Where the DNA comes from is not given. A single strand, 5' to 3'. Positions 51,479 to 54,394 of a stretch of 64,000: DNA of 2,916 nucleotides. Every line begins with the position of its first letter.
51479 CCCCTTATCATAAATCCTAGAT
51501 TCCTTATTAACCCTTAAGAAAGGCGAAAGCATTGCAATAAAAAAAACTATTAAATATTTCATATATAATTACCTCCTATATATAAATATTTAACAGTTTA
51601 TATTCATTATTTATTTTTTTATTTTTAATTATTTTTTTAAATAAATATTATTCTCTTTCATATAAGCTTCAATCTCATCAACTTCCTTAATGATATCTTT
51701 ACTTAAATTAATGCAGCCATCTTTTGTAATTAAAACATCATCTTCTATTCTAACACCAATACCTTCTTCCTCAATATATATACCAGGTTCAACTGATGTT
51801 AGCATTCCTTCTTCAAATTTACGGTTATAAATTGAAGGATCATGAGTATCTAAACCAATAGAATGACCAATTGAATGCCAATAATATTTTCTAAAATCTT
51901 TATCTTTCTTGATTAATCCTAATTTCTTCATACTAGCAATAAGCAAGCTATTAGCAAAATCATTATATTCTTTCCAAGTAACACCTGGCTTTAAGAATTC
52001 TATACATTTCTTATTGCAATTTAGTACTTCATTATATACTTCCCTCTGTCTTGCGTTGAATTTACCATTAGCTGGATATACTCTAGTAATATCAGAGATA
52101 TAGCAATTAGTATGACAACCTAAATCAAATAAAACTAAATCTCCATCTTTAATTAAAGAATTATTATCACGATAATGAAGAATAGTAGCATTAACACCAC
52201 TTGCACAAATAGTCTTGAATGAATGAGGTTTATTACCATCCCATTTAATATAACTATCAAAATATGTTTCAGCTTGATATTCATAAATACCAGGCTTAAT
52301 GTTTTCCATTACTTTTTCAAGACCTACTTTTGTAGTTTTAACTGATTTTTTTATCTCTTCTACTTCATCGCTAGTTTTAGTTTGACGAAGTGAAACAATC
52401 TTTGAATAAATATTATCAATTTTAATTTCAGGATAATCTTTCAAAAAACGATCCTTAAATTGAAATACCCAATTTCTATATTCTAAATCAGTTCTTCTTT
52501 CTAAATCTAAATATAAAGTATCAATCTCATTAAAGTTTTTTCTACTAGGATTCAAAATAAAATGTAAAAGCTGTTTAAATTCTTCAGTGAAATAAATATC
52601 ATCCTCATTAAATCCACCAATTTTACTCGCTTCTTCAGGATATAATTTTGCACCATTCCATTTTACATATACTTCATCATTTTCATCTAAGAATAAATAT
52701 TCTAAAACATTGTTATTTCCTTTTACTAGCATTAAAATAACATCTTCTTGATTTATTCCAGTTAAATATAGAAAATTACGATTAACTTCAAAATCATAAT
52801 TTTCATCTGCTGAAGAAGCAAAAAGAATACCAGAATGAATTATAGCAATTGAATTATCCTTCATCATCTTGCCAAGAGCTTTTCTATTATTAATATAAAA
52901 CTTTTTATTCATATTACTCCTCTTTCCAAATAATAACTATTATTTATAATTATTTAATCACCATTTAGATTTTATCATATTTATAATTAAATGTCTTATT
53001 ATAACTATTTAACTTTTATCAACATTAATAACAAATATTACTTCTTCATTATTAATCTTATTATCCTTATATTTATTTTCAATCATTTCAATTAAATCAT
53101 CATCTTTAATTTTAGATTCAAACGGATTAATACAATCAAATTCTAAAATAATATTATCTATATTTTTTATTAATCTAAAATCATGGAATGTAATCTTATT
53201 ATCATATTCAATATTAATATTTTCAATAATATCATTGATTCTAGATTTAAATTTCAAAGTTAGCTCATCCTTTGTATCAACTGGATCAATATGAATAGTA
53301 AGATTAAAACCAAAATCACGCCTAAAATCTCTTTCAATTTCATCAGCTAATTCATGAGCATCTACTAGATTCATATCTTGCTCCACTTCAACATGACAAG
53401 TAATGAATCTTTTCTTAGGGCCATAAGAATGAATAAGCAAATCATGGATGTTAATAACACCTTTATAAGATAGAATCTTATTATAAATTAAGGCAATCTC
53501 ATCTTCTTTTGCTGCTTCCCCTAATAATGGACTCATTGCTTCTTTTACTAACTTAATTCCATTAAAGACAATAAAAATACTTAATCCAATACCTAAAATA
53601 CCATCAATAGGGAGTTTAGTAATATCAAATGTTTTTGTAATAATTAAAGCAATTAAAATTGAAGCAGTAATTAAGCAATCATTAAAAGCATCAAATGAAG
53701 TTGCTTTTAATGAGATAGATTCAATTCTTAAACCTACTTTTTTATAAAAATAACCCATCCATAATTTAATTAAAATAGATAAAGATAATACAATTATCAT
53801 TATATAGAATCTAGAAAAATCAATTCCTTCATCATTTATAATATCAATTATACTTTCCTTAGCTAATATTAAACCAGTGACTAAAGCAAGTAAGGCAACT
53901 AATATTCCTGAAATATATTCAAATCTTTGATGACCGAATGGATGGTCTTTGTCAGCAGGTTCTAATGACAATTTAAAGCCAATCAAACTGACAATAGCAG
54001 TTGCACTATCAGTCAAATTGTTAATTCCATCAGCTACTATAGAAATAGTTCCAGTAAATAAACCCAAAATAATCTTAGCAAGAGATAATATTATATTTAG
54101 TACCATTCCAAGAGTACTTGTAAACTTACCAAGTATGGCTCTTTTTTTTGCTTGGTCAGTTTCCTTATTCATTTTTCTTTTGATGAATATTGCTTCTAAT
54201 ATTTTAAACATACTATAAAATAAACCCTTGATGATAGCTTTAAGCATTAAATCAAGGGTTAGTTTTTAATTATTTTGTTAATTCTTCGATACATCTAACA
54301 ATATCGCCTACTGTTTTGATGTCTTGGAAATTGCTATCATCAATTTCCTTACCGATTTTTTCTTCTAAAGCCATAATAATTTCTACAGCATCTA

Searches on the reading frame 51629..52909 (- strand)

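Call 68: search_protein_families(library=pfam, proteins=[window:51629-52909:-], max_evalue=0.00001)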
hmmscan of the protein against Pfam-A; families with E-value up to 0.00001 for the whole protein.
window:51629-52909:- (426 aa): 2 families
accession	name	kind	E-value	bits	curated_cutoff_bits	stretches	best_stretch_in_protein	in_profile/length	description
PF00557.29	Peptidase_M24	-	7e-58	196.3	23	1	184-396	1-208/208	Metallopeptidase family M24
PF05195.22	AMP_N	-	4.9e-24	84.8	24.6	1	5-121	1-116/121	Aminopeptidase P, N-terminal domain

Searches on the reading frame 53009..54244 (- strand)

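Call 68: search_protein_families(library=pfam, proteins=[window:53009-54244:-], max_evalue=0.00001)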
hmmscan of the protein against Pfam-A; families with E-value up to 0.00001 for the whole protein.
window:53009-54244:- (411 aa): 2 families
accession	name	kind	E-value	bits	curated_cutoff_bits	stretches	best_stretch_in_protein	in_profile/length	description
PF01545.26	Cation_efflux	-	3.4e-37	128.6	26.6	1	44-241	2-198/198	Cation efflux family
PF16916.11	ZT_dimer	-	6.8e-20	71.3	26.7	1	246-321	2-77/78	Dimerisation domain of Zinc Transporter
